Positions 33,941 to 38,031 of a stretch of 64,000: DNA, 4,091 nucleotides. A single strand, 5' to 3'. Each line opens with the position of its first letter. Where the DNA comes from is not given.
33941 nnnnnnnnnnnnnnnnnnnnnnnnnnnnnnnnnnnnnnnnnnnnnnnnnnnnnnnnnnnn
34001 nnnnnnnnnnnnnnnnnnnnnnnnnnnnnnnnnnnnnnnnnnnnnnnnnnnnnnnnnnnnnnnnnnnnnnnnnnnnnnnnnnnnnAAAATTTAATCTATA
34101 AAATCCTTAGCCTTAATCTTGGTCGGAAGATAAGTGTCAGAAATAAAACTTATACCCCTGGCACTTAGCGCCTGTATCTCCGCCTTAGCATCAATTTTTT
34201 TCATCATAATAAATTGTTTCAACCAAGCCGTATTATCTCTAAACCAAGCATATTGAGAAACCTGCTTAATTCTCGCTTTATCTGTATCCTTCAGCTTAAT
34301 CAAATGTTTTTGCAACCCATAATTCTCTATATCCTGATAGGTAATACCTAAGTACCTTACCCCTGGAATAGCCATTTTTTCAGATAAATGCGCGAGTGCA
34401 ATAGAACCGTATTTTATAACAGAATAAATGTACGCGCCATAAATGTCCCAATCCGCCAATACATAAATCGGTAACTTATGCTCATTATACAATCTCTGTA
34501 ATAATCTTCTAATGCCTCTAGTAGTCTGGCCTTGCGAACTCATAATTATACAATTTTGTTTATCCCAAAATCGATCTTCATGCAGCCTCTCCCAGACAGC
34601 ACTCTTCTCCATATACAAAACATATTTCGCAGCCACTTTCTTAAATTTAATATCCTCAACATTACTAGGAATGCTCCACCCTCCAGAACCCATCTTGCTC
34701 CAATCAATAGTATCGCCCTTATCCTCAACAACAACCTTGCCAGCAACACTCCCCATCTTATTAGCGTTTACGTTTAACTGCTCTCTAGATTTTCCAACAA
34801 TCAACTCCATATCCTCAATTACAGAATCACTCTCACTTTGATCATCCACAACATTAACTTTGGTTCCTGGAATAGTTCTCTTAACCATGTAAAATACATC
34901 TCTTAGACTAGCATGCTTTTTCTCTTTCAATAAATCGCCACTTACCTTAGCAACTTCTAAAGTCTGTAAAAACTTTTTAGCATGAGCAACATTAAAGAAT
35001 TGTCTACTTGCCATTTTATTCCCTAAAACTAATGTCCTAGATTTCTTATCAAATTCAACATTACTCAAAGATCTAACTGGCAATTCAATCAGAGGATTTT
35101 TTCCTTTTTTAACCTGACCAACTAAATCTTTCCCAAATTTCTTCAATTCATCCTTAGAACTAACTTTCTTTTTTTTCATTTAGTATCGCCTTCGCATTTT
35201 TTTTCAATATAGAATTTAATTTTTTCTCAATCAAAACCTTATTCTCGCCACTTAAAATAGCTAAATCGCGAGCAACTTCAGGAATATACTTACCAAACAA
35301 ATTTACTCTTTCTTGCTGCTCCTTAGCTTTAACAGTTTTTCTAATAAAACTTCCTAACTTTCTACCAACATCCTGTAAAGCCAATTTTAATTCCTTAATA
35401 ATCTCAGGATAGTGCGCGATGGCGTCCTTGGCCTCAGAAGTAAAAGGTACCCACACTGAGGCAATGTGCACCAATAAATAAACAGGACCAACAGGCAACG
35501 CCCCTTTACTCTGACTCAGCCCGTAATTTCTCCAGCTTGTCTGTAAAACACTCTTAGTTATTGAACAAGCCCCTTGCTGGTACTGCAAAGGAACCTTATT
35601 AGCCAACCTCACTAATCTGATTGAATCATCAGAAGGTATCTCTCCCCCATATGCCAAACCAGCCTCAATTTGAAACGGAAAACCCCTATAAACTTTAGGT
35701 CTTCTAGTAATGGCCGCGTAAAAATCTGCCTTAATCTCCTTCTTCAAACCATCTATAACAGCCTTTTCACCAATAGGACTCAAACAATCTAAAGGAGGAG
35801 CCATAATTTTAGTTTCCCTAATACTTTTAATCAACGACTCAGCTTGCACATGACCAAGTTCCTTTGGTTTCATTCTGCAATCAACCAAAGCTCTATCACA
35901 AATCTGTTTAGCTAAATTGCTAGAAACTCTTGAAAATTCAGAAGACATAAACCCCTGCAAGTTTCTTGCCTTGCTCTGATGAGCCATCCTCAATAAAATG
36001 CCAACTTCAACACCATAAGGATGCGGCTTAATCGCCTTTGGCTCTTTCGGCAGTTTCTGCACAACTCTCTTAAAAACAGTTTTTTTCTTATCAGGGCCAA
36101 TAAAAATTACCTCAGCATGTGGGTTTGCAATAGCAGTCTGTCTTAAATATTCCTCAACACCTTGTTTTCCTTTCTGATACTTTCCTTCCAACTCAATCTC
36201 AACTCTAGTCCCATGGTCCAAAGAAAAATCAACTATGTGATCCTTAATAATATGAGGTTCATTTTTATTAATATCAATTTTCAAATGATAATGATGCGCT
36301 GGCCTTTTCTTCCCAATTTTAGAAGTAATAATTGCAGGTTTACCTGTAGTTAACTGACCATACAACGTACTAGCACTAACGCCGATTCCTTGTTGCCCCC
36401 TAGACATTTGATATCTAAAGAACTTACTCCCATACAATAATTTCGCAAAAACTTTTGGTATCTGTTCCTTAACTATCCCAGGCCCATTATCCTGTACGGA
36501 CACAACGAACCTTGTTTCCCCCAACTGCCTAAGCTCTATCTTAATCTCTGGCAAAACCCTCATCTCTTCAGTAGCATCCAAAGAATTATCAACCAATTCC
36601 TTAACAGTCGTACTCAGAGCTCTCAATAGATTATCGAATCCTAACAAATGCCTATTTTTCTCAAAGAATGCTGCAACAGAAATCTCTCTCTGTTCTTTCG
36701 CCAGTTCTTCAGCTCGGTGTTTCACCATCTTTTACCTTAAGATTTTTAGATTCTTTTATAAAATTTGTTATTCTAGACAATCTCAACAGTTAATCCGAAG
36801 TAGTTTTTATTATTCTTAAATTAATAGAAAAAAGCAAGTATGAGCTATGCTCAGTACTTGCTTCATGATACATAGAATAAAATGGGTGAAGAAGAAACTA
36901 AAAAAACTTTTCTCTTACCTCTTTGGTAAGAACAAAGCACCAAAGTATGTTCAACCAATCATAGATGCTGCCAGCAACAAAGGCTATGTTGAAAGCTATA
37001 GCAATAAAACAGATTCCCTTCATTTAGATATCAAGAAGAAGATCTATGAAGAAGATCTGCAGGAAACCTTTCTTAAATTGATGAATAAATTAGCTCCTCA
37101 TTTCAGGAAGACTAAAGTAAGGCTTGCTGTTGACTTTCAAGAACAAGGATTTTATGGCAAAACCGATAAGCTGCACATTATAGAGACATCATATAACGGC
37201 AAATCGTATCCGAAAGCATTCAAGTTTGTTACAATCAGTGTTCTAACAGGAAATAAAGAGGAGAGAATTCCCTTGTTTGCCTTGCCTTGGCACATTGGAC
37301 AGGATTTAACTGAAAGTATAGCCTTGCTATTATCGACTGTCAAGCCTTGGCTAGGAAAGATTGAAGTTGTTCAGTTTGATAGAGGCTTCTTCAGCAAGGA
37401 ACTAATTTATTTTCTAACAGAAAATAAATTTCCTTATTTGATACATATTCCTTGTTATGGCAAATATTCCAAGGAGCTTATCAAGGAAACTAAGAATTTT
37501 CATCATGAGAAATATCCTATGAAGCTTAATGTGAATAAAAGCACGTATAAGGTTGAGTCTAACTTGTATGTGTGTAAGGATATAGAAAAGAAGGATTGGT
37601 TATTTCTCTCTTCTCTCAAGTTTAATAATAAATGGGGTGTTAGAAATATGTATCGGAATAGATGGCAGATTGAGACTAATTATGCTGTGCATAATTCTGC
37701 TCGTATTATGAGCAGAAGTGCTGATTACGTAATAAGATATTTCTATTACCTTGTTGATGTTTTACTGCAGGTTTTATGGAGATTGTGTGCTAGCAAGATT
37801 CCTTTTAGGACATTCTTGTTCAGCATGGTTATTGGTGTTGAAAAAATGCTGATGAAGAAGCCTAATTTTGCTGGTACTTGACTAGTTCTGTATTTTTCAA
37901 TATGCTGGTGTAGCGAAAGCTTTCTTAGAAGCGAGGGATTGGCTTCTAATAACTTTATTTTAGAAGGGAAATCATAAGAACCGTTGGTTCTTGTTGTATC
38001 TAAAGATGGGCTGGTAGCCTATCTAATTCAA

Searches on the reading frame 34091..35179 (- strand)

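Call 6: search_protein_families(library=pfam, proteins=[window:34091-35179:-], max_evalue=0.01)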
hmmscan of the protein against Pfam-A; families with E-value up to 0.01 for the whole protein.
window:34091-35179:- (362 aa): 3 families
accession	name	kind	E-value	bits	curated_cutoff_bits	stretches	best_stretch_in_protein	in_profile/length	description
PF21180.3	TOP6A-Spo11_Toprim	-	1.4e-55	188.4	24.1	1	186-355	1-170/170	Topoisomerase 6 subunit A/Spo11, Toprim domain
PF04406.19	TP6A_N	-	1.5e-14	54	26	1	68-137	1-62/62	Type IIB DNA topoisomerase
PF20768.2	Topo_VI_alpha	-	5.9e-10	39.2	23.6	1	143-182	5-49/50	All-beta domain in DNA topoisomerase VI alpha subunit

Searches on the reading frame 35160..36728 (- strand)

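Call 54: search_protein_families(library=pfam, proteins=[window:35160-36728:-], max_evalue=0.001)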
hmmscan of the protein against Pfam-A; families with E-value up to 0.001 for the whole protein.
window:35160-36728:- (522 aa): 3 families
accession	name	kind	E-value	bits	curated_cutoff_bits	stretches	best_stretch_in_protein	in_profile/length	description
PF09239.17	Topo-VIb_trans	-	5.9e-60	202.1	24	1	311-474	1-159/159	Topoisomerase VI B subunit, transducer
PF02518.31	HATPase_c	-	3.3e-11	44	26.4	1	37-121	5-81/111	Histidine kinase-, DNA gyrase B-, and HSP90-like ATPase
PF13589.12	HATPase_c_3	-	2.2e-10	41.2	25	1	40-155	5-109/137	Histidine kinase-, DNA gyrase B-, and HSP90-like ATPase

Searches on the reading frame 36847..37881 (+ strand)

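Call 54: search_protein_families(library=pfam, proteins=[window:36847-37881:+], max_evalue=0.001)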
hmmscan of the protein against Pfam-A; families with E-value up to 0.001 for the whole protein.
window:36847-37881:+ (344 aa): 1 family
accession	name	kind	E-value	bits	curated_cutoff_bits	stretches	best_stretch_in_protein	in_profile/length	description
PF01609.27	DDE_Tnp_1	-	1.1e-07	32.3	23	1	160-289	67-178/200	Transposase DDE domain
